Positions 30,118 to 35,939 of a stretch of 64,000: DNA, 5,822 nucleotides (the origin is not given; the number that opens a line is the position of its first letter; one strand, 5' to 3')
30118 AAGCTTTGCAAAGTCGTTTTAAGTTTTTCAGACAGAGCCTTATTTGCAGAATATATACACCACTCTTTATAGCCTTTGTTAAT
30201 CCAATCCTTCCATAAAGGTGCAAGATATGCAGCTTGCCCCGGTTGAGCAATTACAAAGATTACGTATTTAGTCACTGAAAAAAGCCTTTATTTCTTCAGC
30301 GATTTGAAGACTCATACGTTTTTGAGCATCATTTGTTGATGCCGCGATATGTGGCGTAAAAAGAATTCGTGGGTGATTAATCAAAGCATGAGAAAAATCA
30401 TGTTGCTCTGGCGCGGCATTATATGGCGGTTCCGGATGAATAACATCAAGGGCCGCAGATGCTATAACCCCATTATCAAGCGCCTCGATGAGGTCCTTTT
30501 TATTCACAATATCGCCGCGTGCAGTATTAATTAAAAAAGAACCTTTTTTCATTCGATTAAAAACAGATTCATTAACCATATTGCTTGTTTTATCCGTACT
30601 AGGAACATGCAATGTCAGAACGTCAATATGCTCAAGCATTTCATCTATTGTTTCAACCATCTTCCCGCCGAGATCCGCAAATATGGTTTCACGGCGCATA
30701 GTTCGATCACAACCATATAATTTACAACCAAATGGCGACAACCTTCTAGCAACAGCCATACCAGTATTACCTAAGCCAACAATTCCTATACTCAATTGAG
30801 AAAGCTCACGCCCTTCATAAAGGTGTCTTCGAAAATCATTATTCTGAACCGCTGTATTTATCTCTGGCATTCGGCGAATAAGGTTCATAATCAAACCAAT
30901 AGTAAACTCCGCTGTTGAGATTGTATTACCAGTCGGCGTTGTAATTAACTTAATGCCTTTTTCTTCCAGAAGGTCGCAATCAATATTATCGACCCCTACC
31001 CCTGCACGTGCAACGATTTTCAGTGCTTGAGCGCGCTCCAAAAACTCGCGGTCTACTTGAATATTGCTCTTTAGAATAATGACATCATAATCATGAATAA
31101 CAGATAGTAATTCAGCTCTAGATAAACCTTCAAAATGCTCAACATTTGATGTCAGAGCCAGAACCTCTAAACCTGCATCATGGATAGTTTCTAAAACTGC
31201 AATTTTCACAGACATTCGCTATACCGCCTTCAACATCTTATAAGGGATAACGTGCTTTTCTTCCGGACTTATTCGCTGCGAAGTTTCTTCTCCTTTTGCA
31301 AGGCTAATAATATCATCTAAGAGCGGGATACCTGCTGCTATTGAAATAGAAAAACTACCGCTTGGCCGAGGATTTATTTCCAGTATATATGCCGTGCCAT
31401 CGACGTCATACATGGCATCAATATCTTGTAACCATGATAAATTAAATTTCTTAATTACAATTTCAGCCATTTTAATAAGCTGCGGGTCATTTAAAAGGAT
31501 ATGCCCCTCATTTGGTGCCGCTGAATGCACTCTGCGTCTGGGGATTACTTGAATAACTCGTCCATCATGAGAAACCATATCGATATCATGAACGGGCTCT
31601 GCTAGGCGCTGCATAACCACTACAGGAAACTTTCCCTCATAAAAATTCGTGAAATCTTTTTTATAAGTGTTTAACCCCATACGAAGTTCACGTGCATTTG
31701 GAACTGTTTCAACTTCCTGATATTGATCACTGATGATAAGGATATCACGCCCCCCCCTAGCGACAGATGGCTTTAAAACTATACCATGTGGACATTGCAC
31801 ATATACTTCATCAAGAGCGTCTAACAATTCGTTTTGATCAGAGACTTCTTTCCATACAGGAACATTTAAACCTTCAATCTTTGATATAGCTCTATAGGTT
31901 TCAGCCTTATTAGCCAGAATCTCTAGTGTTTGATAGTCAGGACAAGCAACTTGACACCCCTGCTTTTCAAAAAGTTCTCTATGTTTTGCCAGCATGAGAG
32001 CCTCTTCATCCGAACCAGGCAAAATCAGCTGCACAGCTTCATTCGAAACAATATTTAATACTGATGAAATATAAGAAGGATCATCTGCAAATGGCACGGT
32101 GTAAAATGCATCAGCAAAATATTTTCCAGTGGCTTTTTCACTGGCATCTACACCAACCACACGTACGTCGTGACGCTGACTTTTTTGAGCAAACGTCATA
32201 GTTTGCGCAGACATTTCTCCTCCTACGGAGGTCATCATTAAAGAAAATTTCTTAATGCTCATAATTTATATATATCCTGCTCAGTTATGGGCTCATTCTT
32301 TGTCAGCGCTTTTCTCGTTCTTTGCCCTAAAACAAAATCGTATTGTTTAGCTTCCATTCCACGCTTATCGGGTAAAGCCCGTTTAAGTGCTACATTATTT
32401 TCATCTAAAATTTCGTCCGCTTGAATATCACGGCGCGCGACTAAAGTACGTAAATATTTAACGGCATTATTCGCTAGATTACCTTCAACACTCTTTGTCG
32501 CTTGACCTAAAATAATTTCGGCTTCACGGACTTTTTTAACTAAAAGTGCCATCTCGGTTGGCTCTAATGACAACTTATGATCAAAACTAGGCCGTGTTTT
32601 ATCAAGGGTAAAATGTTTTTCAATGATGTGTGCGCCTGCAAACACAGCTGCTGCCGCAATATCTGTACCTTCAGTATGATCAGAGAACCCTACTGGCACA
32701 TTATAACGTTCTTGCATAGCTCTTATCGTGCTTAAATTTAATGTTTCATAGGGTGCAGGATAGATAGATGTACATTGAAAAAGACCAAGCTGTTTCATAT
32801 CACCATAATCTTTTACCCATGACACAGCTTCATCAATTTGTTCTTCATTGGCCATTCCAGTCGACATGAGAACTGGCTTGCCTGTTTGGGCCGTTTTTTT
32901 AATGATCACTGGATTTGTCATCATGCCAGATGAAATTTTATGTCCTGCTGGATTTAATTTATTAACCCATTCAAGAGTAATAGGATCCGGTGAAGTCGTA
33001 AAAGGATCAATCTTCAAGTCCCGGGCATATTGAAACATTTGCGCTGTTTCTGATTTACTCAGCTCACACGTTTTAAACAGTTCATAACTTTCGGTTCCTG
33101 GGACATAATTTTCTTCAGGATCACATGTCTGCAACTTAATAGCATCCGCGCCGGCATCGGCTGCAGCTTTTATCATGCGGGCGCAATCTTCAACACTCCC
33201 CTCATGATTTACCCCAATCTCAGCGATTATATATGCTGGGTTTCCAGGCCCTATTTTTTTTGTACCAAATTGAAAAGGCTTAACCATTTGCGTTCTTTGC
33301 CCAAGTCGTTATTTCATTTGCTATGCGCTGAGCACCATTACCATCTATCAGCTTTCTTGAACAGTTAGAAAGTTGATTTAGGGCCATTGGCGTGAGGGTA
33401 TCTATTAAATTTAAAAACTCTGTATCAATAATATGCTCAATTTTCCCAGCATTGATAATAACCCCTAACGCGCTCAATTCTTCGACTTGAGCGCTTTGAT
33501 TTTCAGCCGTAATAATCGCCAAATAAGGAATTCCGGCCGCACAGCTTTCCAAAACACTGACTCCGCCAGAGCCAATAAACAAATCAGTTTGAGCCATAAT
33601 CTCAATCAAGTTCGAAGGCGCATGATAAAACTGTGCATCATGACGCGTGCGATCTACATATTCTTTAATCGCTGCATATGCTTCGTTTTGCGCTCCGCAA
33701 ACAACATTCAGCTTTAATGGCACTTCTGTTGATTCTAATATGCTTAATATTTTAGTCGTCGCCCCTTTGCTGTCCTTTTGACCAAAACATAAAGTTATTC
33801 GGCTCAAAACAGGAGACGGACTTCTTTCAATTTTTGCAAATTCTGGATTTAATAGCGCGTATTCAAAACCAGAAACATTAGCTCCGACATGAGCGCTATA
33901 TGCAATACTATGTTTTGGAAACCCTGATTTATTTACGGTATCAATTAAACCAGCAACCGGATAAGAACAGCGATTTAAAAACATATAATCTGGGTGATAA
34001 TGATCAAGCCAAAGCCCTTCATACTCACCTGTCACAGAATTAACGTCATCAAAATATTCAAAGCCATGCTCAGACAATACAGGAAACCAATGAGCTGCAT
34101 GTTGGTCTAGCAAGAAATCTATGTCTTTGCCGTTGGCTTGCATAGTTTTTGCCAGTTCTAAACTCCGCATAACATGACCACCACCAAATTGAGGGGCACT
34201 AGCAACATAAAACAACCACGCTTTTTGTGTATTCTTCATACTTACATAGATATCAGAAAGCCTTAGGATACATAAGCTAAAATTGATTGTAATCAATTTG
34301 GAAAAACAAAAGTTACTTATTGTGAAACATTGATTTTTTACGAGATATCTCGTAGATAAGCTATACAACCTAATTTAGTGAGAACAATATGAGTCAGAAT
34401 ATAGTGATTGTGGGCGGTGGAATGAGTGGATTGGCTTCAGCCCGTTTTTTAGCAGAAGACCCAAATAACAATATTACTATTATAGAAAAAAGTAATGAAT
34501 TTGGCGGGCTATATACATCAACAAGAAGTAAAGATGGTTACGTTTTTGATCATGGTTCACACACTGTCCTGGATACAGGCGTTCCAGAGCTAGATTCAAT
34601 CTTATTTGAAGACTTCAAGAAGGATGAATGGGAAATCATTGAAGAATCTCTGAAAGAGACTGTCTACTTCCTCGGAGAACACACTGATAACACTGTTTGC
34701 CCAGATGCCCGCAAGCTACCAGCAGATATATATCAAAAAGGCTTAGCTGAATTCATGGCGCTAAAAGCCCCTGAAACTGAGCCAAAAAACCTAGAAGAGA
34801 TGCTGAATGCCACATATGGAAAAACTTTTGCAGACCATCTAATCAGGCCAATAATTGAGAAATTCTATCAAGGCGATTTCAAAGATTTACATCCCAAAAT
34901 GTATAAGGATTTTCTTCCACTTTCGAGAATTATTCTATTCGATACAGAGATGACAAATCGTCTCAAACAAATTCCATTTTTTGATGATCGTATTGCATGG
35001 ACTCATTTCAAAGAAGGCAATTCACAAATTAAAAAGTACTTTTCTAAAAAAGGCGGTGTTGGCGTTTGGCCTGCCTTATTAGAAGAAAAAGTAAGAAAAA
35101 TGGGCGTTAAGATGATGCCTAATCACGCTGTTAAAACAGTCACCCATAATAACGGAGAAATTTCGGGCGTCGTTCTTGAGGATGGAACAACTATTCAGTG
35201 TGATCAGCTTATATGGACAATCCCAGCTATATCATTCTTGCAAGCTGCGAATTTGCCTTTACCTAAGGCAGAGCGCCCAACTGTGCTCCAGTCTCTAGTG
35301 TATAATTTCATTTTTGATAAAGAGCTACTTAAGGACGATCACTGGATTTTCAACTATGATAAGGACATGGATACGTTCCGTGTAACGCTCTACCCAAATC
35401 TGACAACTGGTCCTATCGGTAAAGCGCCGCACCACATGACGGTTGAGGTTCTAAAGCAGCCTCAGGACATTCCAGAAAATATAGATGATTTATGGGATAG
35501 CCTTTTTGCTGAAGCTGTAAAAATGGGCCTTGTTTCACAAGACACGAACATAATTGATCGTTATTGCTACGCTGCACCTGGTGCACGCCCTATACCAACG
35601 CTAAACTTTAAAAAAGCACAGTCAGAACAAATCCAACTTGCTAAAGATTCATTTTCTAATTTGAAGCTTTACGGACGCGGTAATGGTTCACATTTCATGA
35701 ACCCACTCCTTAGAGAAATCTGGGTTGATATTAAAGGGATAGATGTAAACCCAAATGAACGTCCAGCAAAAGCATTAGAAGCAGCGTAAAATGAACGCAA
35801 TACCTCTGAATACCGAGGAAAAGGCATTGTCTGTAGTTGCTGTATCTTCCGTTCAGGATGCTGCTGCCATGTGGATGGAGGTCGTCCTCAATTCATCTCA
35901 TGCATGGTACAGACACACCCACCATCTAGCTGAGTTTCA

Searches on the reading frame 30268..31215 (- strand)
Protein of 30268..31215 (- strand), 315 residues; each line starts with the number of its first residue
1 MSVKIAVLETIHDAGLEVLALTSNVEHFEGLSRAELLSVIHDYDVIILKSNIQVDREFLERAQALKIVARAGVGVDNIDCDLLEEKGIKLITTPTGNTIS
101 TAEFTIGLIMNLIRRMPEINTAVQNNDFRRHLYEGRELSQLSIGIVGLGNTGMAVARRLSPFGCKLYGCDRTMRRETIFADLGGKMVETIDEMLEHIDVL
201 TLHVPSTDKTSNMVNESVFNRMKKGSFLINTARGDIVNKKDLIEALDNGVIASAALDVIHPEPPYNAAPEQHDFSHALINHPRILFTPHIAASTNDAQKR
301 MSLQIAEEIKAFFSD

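Call 6: search_protein_families(library=pfam, proteins=[window:30268-31215:-])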
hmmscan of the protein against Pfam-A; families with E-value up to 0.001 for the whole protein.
window:30268-31215:- (315 aa): 6 families
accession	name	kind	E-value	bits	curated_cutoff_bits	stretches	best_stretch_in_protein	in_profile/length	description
PF02826.25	2-Hacid_dh_C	-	5.8e-54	182.6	25.1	1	106-291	1-178/178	D-isomer specific 2-hydroxyacid dehydrogenase, NAD binding domain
PF00389.36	2-Hacid_dh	-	2.3e-30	105.4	24.6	1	5-314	1-125/134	D-isomer specific 2-hydroxyacid dehydrogenase, catalytic domain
PF03446.21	NAD_binding_2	-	4.7e-12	46.6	21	1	142-247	1-108/161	NAD binding domain of 6-phosphogluconate dehydrogenase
PF07991.19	KARI_N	-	2.7e-05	24.2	20.6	1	138-229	2-92/165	Acetohydroxy acid isomeroreductase, NADPH-binding domain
PF01488.26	Shikimate_DH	-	6.9e-05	23.4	24.3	1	137-225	9-101/138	Shikimate / quinate 5-dehydrogenase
PF03807.23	F420_oxidored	-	0.00011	23.1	21.6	1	143-232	2-92/94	NADP oxidoreductase coenzyme F420-dependent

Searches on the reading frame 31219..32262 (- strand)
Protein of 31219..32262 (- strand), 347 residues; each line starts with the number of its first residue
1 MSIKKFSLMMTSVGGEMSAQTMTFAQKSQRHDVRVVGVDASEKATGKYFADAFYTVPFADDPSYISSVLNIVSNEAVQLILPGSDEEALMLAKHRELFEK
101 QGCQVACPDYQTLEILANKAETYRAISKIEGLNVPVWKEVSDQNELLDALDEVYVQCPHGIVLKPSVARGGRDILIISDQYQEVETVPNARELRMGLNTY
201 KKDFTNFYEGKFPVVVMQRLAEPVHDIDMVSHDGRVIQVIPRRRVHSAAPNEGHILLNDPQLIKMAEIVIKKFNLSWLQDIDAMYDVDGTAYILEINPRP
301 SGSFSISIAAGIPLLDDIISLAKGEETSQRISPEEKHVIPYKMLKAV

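Call 6: search_protein_families(library=pfam, proteins=[window:31219-32262:-])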
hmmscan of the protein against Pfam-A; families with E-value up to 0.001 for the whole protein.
window:31219-32262:- (347 aa): 4 families
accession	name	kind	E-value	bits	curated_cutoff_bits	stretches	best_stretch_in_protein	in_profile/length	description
PF15632.11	ATPgrasp_Ter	-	4.2e-20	72.3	29.1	1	213-336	4-122/131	ATP-grasp in the biosynthetic pathway with Ter operon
PF21360.3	PylC-like_N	-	1e-16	61.3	27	1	10-105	3-95/96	PylC-like, N-terminal domain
PF02655.19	ATP-grasp_3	-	3.2e-07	31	23.2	0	259-303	116-160/160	ATP-grasp domain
PF14397.11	ATPgrasp_ST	-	3.8e-07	30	31.4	1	110-220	13-119/278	Sugar-transfer associated ATP-grasp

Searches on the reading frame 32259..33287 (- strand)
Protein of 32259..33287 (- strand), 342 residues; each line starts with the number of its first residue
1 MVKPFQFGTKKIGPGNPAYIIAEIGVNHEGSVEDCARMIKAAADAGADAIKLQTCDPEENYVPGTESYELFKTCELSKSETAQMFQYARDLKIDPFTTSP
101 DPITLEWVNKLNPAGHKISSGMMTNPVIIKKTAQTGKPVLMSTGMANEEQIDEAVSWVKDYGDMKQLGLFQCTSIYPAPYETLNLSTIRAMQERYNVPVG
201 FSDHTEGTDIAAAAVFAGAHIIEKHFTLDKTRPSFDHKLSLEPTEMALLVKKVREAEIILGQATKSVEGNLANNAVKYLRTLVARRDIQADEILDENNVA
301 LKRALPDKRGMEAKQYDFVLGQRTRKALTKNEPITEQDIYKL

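Call 6: search_protein_families(library=pfam, proteins=[window:32259-33287:-])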
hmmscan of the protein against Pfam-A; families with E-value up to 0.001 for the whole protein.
window:32259-33287:- (342 aa): 3 families
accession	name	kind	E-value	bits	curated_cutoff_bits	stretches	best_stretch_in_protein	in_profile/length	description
PF03102.20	NeuB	-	6.6e-69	232.5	22.1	1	38-264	1-240/241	NeuB family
PF08666.17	SAF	-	1.5e-10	41.9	21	1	281-339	3-62/63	SAF domain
PF13144.11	ChapFlgA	-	0.00063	20.2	23.8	0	281-341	3-62/122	Chaperone for flagella basal body P-ring formation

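Call 23: find_encoding_contigs(protein=window:32262-33287:-, flank=3000, max_places=10)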
Protein window:32262-33287:- (342 aa): 23 contigs read that carry it; 2 places shown.
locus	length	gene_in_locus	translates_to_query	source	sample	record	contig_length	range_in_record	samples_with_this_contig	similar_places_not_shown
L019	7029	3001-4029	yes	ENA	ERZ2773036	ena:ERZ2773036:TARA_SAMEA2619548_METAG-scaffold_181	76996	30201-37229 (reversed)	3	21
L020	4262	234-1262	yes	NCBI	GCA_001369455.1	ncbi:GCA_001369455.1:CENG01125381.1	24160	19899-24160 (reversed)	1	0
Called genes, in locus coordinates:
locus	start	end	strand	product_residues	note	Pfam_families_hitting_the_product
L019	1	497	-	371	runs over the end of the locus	PF13480:Acetyltransf_6 (faint)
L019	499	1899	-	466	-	PF00070:Pyr_redox (faint), PF00890:FAD_binding_2 (faint), PF01266:DAO (weak), PF01593:Amino_oxidase, PF01946:Thi4 (weak), PF03486:HI0933_like (faint), PF13450:NAD_binding_8, PF07992:Pyr_redox_2 (weak), +1 more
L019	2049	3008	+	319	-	-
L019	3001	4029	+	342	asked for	PF03102:NeuB, PF08666:SAF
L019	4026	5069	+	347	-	PF21360:PylC-like_N, PF14397:ATPgrasp_ST (weak), PF02655:ATP-grasp_3 (faint), PF15632:ATPgrasp_Ter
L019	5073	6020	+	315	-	PF00389:2-Hacid_dh, PF02826:2-Hacid_dh_C, PF03446:NAD_binding_2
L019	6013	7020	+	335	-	-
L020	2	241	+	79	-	?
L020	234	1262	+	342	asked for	PF03102:NeuB, PF08666:SAF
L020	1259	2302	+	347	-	PF21360:PylC-like_N, PF14397:ATPgrasp_ST (weak), PF02655:ATP-grasp_3 (faint), PF15632:ATPgrasp_Ter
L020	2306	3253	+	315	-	PF00389:2-Hacid_dh, PF02826:2-Hacid_dh_C, PF03446:NAD_binding_2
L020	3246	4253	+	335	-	-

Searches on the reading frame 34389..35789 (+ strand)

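Call 17: search_protein_families(library=pfam, proteins=[window:34389-35789:+])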
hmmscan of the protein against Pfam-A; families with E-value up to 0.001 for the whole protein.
window:34389-35789:+ (466 aa): 12 families
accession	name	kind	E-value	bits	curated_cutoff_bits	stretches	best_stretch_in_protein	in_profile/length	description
PF13450.12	NAD_binding_8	-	2.8e-13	50.4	21.9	1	7-63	1-55/68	NAD(P)-binding Rossmann-like domain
PF07992.20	Pyr_redox_2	-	8.6e-12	45.5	26.1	1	230-291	188-251/291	Pyridine nucleotide-disulphide oxidoreductase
PF01593.30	Amino_oxidase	-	1.9e-11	44.4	19.8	1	12-280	1-256/443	Flavin containing amine oxidoreductase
PF01266.30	DAO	-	2.7e-09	37.5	27.9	1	5-46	2-41/353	FAD dependent oxidoreductase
PF00890.30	FAD_binding_2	-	7.3e-09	35.8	20.4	1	5-47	2-41/414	FAD binding domain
PF00070.33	Pyr_redox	-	1.3e-07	32.4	22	0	230-266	45-82/82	Pyridine nucleotide-disulphide oxidoreductase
PF01946.23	Thi4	-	3.8e-07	30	26.2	1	3-40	18-55/235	Thi4 family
PF03486.20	HI0933_like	-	1.4e-06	28.4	50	0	230-278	114-162/244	HI0933-like protein Rossmann domain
PF06100.17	MCRA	-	1.4e-05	24.6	23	1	4-58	3-61/495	MCRA family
PF12831.13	FAD_oxidored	-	3.3e-05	23.8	27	0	5-45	2-41/416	FAD dependent oxidoreductase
PF13454.12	NAD_binding_9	-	4.2e-05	24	21.8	0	6-47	1-46/155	FAD-NAD(P)-binding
PF04820.20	Trp_halogenase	-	8.6e-05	22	21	0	4-35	1-35/458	Tryptophan halogenase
